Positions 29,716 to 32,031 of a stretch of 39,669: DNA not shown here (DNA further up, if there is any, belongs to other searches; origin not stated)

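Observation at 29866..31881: Single-chain primase: PriS + PriL Fe-S domain + an appended degenerate Nudix-like module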

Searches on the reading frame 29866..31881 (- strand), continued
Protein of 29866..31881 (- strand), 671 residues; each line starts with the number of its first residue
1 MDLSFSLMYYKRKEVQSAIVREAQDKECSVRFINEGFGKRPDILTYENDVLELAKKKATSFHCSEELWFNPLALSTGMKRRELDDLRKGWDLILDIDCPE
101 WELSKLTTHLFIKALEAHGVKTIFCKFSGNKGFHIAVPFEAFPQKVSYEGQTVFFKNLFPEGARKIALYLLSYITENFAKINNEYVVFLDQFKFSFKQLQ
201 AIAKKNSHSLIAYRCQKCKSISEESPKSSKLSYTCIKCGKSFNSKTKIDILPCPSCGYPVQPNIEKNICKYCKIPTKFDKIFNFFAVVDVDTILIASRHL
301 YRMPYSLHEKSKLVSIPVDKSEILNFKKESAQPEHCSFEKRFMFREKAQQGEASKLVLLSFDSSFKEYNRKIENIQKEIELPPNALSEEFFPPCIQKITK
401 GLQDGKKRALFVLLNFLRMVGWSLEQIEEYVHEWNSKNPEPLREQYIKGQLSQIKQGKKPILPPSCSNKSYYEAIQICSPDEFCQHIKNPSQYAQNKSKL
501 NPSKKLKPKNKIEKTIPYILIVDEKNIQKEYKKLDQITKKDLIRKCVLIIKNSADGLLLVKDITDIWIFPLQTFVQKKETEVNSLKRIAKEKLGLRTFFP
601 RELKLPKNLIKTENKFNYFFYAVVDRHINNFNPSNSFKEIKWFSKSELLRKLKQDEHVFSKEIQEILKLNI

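Call 13: search_protein_families(library=pfam, proteins=[P0002, P0003, P0004, P0005, P0011, P0022, P0041, P0042], max_evalue=0.01)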
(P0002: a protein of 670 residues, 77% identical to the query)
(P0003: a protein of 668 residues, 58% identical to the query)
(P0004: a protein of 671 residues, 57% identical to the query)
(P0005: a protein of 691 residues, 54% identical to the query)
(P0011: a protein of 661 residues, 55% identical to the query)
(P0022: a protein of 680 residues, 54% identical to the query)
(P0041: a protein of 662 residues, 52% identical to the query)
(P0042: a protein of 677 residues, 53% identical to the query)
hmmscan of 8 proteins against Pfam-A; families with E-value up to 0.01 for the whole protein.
P0002 (670 aa): 6 families
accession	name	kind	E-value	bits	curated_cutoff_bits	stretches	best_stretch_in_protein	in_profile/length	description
PF01896.25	DNA_primase_S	-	2.6e-07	31.6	26.8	1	98-319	8-162/163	DNA primase small subunit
PF04104.19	DNA_primase_lrg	-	2.7e-06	27.4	22.4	1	357-469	74-191/266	Eukaryotic and archaeal DNA primase, large subunit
PF21686.3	LigD_Prim-Pol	-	5.8e-05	23.2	27.4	1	83-142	94-155/254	LigD, primase-polymerase domain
PF00293.34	NUDIX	-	7.7e-05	23.2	21.1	1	545-655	7-127/134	NUDIX domain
PF23455.1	DUF7129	-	0.00056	20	30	1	228-261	7-38/45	Domain of unknown function (DUF7129)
PF08708.16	PriCT_1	-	0.0086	16.1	21.1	0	409-447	16-54/67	Primase C terminal 1 (PriCT-1)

P0003 (668 aa): 4 families
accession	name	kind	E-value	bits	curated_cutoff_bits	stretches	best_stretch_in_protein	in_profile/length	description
PF04104.19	DNA_primase_lrg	-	3.2e-08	33.7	22.4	1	360-468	86-190/266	Eukaryotic and archaeal DNA primase, large subunit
PF01896.25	DNA_primase_S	-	2.8e-07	31.5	26.8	1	100-319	10-162/163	DNA primase small subunit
PF21686.3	LigD_Prim-Pol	-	3.7e-06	27.1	27.4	1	84-190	95-196/254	LigD, primase-polymerase domain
PF00293.34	NUDIX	-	0.00024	21.6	21.1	1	545-656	9-130/134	NUDIX domain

P0004 (671 aa): 4 families
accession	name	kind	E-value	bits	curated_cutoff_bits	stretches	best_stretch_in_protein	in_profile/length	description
PF04104.19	DNA_primase_lrg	-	5.8e-08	32.8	22.4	1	360-485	86-206/266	Eukaryotic and archaeal DNA primase, large subunit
PF01896.25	DNA_primase_S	-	1.8e-06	28.9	26.8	1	98-319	8-162/163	DNA primase small subunit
PF21686.3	LigD_Prim-Pol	-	8.4e-05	22.7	27.4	1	73-140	84-153/254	LigD, primase-polymerase domain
PF09723.15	Zn_ribbon_8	-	0.0014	19.1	34.4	0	213-242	6-36/41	Zinc ribbon domain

P0005 (691 aa): 3 families
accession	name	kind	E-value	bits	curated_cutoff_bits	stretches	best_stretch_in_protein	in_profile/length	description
PF01896.25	DNA_primase_S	-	2.2e-10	41.6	26.8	1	98-320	8-163/163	DNA primase small subunit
PF04104.19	DNA_primase_lrg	-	2.1e-05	24.5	22.4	1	364-503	70-213/266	Eukaryotic and archaeal DNA primase, large subunit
PF21686.3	LigD_Prim-Pol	-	0.00021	21.4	27.4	1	83-140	94-153/254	LigD, primase-polymerase domain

P0011 (661 aa): 4 families
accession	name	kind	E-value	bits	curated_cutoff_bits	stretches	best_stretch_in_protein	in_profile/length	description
PF04229.20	GrpB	-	9.4e-10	39.3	25.5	1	514-656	3-154/159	GrpB protein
PF01896.25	DNA_primase_S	-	3.9e-07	31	26.8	1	98-319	8-162/163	DNA primase small subunit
PF04104.19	DNA_primase_lrg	-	8.5e-07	29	22.4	1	384-488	101-218/266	Eukaryotic and archaeal DNA primase, large subunit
PF21686.3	LigD_Prim-Pol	-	0.00018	21.6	27.4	1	84-192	95-208/254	LigD, primase-polymerase domain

P0022 (680 aa): 4 families
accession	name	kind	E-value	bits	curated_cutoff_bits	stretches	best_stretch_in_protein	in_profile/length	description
PF04104.19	DNA_primase_lrg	-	1.8e-05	24.7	22.4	1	379-470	97-191/266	Eukaryotic and archaeal DNA primase, large subunit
PF01896.25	DNA_primase_S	-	4.8e-05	24.2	26.8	1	101-318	21-161/163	DNA primase small subunit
PF04229.20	GrpB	-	8.4e-05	23.2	25.5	1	557-678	43-158/159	GrpB protein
PF21686.3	LigD_Prim-Pol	-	0.00084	19.4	27.4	1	84-145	95-160/254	LigD, primase-polymerase domain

P0041 (662 aa): 3 families
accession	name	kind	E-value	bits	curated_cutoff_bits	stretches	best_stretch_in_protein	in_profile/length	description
PF01896.25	DNA_primase_S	-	9e-06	26.6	26.8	1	101-318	21-161/163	DNA primase small subunit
PF04104.19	DNA_primase_lrg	-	0.00033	20.5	22.4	1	385-494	101-213/266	Eukaryotic and archaeal DNA primase, large subunit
PF21686.3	LigD_Prim-Pol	-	0.0059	16.6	27.4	1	84-144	95-159/254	LigD, primase-polymerase domain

P0042 (677 aa): 4 families
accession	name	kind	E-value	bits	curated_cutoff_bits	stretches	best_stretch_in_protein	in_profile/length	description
PF01896.25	DNA_primase_S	-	4.6e-07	30.8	26.8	1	103-319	23-161/163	DNA primase small subunit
PF04104.19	DNA_primase_lrg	-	2.2e-05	24.4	22.4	1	357-472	73-191/266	Eukaryotic and archaeal DNA primase, large subunit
PF04229.20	GrpB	-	0.00061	20.4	25.5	1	562-676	46-157/159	GrpB protein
PF21686.3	LigD_Prim-Pol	-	0.0089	16.1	27.4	0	91-144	102-159/254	LigD, primase-polymerase domain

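Call 21: find_encoding_contigs(protein=P0003, flank=6000, max_places=3)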
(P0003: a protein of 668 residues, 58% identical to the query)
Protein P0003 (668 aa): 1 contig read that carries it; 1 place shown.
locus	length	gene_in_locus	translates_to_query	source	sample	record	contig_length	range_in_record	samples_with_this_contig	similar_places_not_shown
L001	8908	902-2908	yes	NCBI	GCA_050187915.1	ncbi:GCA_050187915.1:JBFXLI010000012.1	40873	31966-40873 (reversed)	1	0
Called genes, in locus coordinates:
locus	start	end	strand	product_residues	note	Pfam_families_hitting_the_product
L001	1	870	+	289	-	PF01432:Peptidase_M3, PF06114:Peptidase_M78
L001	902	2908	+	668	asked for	PF21686:LigD_Prim-Pol (faint), PF01896:DNA_primase_S (weak), PF04104:DNA_primase_lrg (weak)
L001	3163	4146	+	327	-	PF00297:Ribosomal_L3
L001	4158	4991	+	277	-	PF00573:Ribosomal_L4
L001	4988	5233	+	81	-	PF00276:Ribosomal_L23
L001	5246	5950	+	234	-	PF03947:Ribosomal_L2_C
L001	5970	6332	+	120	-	PF00203:Ribosomal_S19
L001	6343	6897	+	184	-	PF00237:Ribosomal_L22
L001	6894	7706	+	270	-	PF07650:KH_2, PF00189:Ribosomal_S3_C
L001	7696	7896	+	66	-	PF00831:Ribosomal_L29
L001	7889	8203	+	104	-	PF01253:SUI1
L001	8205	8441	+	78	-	PF01868:RNase_P-MRP_p29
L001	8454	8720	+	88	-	PF00366:Ribosomal_S17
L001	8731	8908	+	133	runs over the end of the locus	PF00238:Ribosomal_L14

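Call 22: find_encoding_contigs(protein=P0005, flank=6000, max_places=2)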
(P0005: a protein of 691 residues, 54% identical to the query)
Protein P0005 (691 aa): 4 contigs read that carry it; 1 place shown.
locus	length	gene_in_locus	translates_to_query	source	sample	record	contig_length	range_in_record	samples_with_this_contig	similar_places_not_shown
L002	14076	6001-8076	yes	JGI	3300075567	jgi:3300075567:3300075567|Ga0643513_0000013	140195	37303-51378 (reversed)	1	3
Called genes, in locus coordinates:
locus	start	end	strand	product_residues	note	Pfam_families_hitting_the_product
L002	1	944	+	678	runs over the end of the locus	PF14551:MCM_N, PF17207:MCM_OB, PF00493:MCM, PF01078:Mg_chelatase (weak), PF17855:MCM_lid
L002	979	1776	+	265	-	-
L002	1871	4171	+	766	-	PF00270:DEAD, PF04851:ResIII, PF21210:RNA_helicase_helical, PF00271:Helicase_C, PF22590:Cas3-like_C_2 (weak), PF02732:ERCC4, PF12826:HHH_2, PF14520:HHH_5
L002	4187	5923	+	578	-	PF08439:Peptidase_M3_N, PF01432:Peptidase_M3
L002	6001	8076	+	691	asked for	PF01896:DNA_primase_S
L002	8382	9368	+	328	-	PF00297:Ribosomal_L3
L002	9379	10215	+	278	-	PF00573:Ribosomal_L4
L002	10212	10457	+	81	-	PF00276:Ribosomal_L23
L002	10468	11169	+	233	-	PF00181:Ribosomal_L2_N (faint), PF03947:Ribosomal_L2_C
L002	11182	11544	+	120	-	PF00203:Ribosomal_S19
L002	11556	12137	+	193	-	PF00237:Ribosomal_L22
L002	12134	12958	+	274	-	PF07650:KH_2, PF00189:Ribosomal_S3_C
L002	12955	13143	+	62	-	PF00831:Ribosomal_L29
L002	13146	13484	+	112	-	PF01253:SUI1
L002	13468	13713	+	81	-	PF01868:RNase_P-MRP_p29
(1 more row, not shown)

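Call 23: find_encoding_contigs(protein=P0014, flank=6000, max_places=2)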
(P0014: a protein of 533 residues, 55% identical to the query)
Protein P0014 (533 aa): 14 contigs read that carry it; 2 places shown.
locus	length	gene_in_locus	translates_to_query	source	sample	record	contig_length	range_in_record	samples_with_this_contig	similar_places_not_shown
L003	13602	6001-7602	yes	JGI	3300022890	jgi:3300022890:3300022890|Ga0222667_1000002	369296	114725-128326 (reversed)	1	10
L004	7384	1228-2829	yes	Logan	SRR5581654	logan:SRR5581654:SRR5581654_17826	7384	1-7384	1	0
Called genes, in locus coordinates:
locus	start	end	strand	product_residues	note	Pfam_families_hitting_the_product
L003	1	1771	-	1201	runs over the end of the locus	PF03833:PolC_DP2_N, PF24844:PolC_DP2_central, PF24846:PolC_DP2_cat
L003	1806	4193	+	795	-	PF00270:DEAD, PF04851:ResIII, PF21210:RNA_helicase_helical, PF00271:Helicase_C, PF02732:ERCC4, PF12826:HHH_2, PF14520:HHH_5, PF00633:HHH (weak)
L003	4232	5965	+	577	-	PF08439:Peptidase_M3_N (weak), PF01432:Peptidase_M3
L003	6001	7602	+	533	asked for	PF01896:DNA_primase_S (weak), PF04104:DNA_primase_lrg (faint)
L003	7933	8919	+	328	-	PF00297:Ribosomal_L3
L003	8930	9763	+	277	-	PF00573:Ribosomal_L4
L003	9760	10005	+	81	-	PF00276:Ribosomal_L23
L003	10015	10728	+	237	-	PF03947:Ribosomal_L2_C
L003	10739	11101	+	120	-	PF00203:Ribosomal_S19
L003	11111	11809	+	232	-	PF00237:Ribosomal_L22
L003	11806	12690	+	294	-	PF07650:KH_2, PF00189:Ribosomal_S3_C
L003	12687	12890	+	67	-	PF00831:Ribosomal_L29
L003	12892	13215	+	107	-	PF01253:SUI1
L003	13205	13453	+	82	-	PF01868:RNase_P-MRP_p29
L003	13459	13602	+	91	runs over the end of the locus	PF00366:Ribosomal_S17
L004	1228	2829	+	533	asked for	PF01896:DNA_primase_S (weak), PF04104:DNA_primase_lrg (faint)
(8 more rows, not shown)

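Call 39: find_encoding_contigs(protein=P0002, flank=3000, max_places=1)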
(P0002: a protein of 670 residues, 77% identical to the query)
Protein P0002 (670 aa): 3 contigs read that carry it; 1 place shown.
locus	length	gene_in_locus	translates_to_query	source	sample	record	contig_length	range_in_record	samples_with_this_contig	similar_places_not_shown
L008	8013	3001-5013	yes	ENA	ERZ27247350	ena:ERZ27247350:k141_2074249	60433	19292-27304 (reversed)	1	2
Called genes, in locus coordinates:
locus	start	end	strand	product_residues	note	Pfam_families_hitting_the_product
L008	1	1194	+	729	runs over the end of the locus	PF00270:DEAD, PF04851:ResIII, PF22590:Cas3-like_C_2 (faint), PF21210:RNA_helicase_helical, PF00271:Helicase_C, PF02732:ERCC4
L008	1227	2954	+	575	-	PF08439:Peptidase_M3_N, PF01432:Peptidase_M3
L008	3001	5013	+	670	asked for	PF01896:DNA_primase_S (weak), PF04104:DNA_primase_lrg (faint)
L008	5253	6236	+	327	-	PF00297:Ribosomal_L3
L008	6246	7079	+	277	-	PF00573:Ribosomal_L4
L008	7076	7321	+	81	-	PF00276:Ribosomal_L23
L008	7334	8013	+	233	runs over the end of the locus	PF03947:Ribosomal_L2_C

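Call 46: predict_structure(alignment_id=A2)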
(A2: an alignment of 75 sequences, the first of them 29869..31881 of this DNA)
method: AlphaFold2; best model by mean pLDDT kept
length: 671 residues; sequences in the alignment: 75
mean_pLDDT: 90.7   pTM: 0.59
mean pLDDT of the five models: 90.7, 89.7, 89.7, 87.5, 85.5
residues with pLDDT >= 90: 495; 70-90: 144; 50-70: 15; < 50: 17
segments of 3 or more residues with pLDDT < 50: 366-377, 509-513
pLDDT, mean of each block of 10 residues (from residue 1): 96 98 97 89 93 97 97 85 93 94 96 98 97 97 94 95 94 94 94 94 88 90 81 90 85 93 81 89 88 75 97 98 97 95 97 97 58 52 93 97 94 96 94 96 90 84 87 90 91 95 61 72 95 96 96 93 96 93 94 92 88 92 93 95 94 95 87 69
secondary structure, 60 per line:
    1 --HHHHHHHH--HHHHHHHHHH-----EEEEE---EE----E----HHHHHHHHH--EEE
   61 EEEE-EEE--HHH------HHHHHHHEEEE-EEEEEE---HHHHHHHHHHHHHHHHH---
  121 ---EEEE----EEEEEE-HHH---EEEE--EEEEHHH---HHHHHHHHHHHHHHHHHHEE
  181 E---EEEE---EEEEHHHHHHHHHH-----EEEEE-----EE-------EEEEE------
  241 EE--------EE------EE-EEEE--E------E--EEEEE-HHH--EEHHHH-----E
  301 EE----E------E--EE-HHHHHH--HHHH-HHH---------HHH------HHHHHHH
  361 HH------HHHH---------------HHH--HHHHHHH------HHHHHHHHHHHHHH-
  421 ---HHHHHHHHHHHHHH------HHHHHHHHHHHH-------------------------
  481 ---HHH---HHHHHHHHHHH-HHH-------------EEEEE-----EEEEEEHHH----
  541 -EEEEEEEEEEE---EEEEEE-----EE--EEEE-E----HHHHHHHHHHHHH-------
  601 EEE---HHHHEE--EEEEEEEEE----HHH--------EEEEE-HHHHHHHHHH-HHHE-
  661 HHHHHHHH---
elements in order: H3-10 H13-22 E28-32 H47-55 E58-64 E66-68 H80-86 E87-90 E92-97 H101-117 E124-127 E132-137 E145-148 E151-154 H161-178 E179-181 E185-188 E192-195 H196-205 E211-215 E230-234 E262-265 E278-282 H291-294 E300-302 H320-325 H328-331 H354-362 H369-372 H393-399 H406-419 H424-437 H444-455 H490-500 E518-522 E528-533 E542-552 E556-561 E571-574 H581-593 E601-603 H607-610 E615-623 E639-643 H645-654 H661-668

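Call 50: fold_search(model_id=the predicted structure, library=pdb)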
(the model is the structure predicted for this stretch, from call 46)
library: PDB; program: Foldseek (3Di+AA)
matches with E <= 10: 692; with E <= 0.001: 232
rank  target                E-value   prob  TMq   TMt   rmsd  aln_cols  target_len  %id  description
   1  2o5f_A                2.3e-07  1.00  0.20  0.78   2.9       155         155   16  Crystal Structure of DR0079 from Deinococcus radiodurans at 1.9 Angstrom Resolution (released 2007-12-18)
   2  2fkb_A                3.6e-07  1.00  0.20  0.76   2.8       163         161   16  Crystal structure of a putative enzyme (possible Nudix hydrolase) from Escherichia Coli K12 (released 2006-02-21)
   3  1nfs_A                7.4e-07  1.00  0.18  0.61   6.8       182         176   12  STRUCTURE AND MECHANISM OF ACTION OF ISOPENTENYLPYROPHOSPHATE-DIMETHYLALLYLPYROPHOSPHATE ISOMERASE: COMPLEX WITH NIPP (released 2003-06-24)
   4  2fkb_C                8.2e-07  1.00  0.19  0.69   3.5       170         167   15  Crystal structure of a putative enzyme (possible Nudix hydrolase) from Escherichia Coli K12 (released 2006-02-21)
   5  2o5f_B                9.7e-07  1.00  0.20  0.73   3.3       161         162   19  Crystal Structure of DR0079 from Deinococcus radiodurans at 1.9 Angstrom Resolution (released 2007-12-18)
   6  1nfs_B                2.5e-06  1.00  0.18  0.61   7.1       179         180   13  STRUCTURE AND MECHANISM OF ACTION OF ISOPENTENYLPYROPHOSPHATE-DIMETHYLALLYLPYROPHOSPHATE ISOMERASE: COMPLEX WITH NIPP (released 2003-06-24)
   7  1x83_A                2.9e-06  1.00  0.18  0.61   6.7       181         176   12  Y104F IPP isomerase reacted with (S)-bromohydrine of IPP (released 2005-01-25)
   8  1hx3_B                3.1e-06  1.00  0.18  0.60   6.0       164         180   12  CRYSTAL STRUCTURE OF E.COLI ISOPENTENYL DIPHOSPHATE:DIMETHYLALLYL DIPHOSPHATE ISOMERASE (released 2001-07-11)
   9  1hx3_A                3.3e-06  1.00  0.17  0.61   6.1       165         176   12  CRYSTAL STRUCTURE OF E.COLI ISOPENTENYL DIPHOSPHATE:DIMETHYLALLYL DIPHOSPHATE ISOMERASE (released 2001-07-11)
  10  1i9a_A                4.6e-06  1.00  0.17  0.60   6.2       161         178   13  STRUCTURAL STUDIES OF CHOLESTEROL BIOSYNTHESIS: MEVALONATE 5-DIPHOSPHATE DECARBOXYLASE AND ISOPENTENYL DIPHOSPHATE ISO (released 2001-03-28)
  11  6r5e_A                6.7e-06  1.00  0.23  0.37  16.9       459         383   14  Crystal structure of the Pri1 subunit of human primase bound to 2F-ATP (released 2019-09-11)
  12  6sa1_A                7.1e-06  1.00  0.28  0.55   8.4       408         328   10  Post catalytic complex of Prim-PolC from Mycobacterium smegmatis with gapped DNA and 3'-dUTP (released 2020-11-18)
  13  6r4s_E                7.1e-06  1.00  0.24  0.40  14.9       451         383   14  Crystal structure of the Pri1 subunit of human primase bound to ATP (released 2019-09-11)
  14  6sa1_D                8.4e-06  1.00  0.28  0.54   8.6       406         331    9  Post catalytic complex of Prim-PolC from Mycobacterium smegmatis with gapped DNA and 3'-dUTP (released 2020-11-18)
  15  2i6k_A                9.9e-06  1.00  0.18  0.50   6.8       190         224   16  Crystal structure of human type I IPP isomerase complexed with a substrate analog (released 2007-06-05)
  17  4bpu_A                1.0e-05  1.00  0.24  0.40  14.8       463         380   12  Crystal structure of human primase in heterodimeric form, comprising PriS and truncated PriL lacking the C-terminal Fe (released 2013-09-25)
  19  4bpu_C                1.2e-05  1.00  0.25  0.44  15.2       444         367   14  Crystal structure of human primase in heterodimeric form, comprising PriS and truncated PriL lacking the C-terminal Fe (released 2013-09-25)
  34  6r5e_E                2.3e-05  1.00  0.25  0.42  16.2       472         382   14  Crystal structure of the Pri1 subunit of human primase bound to 2F-ATP (released 2019-09-11)
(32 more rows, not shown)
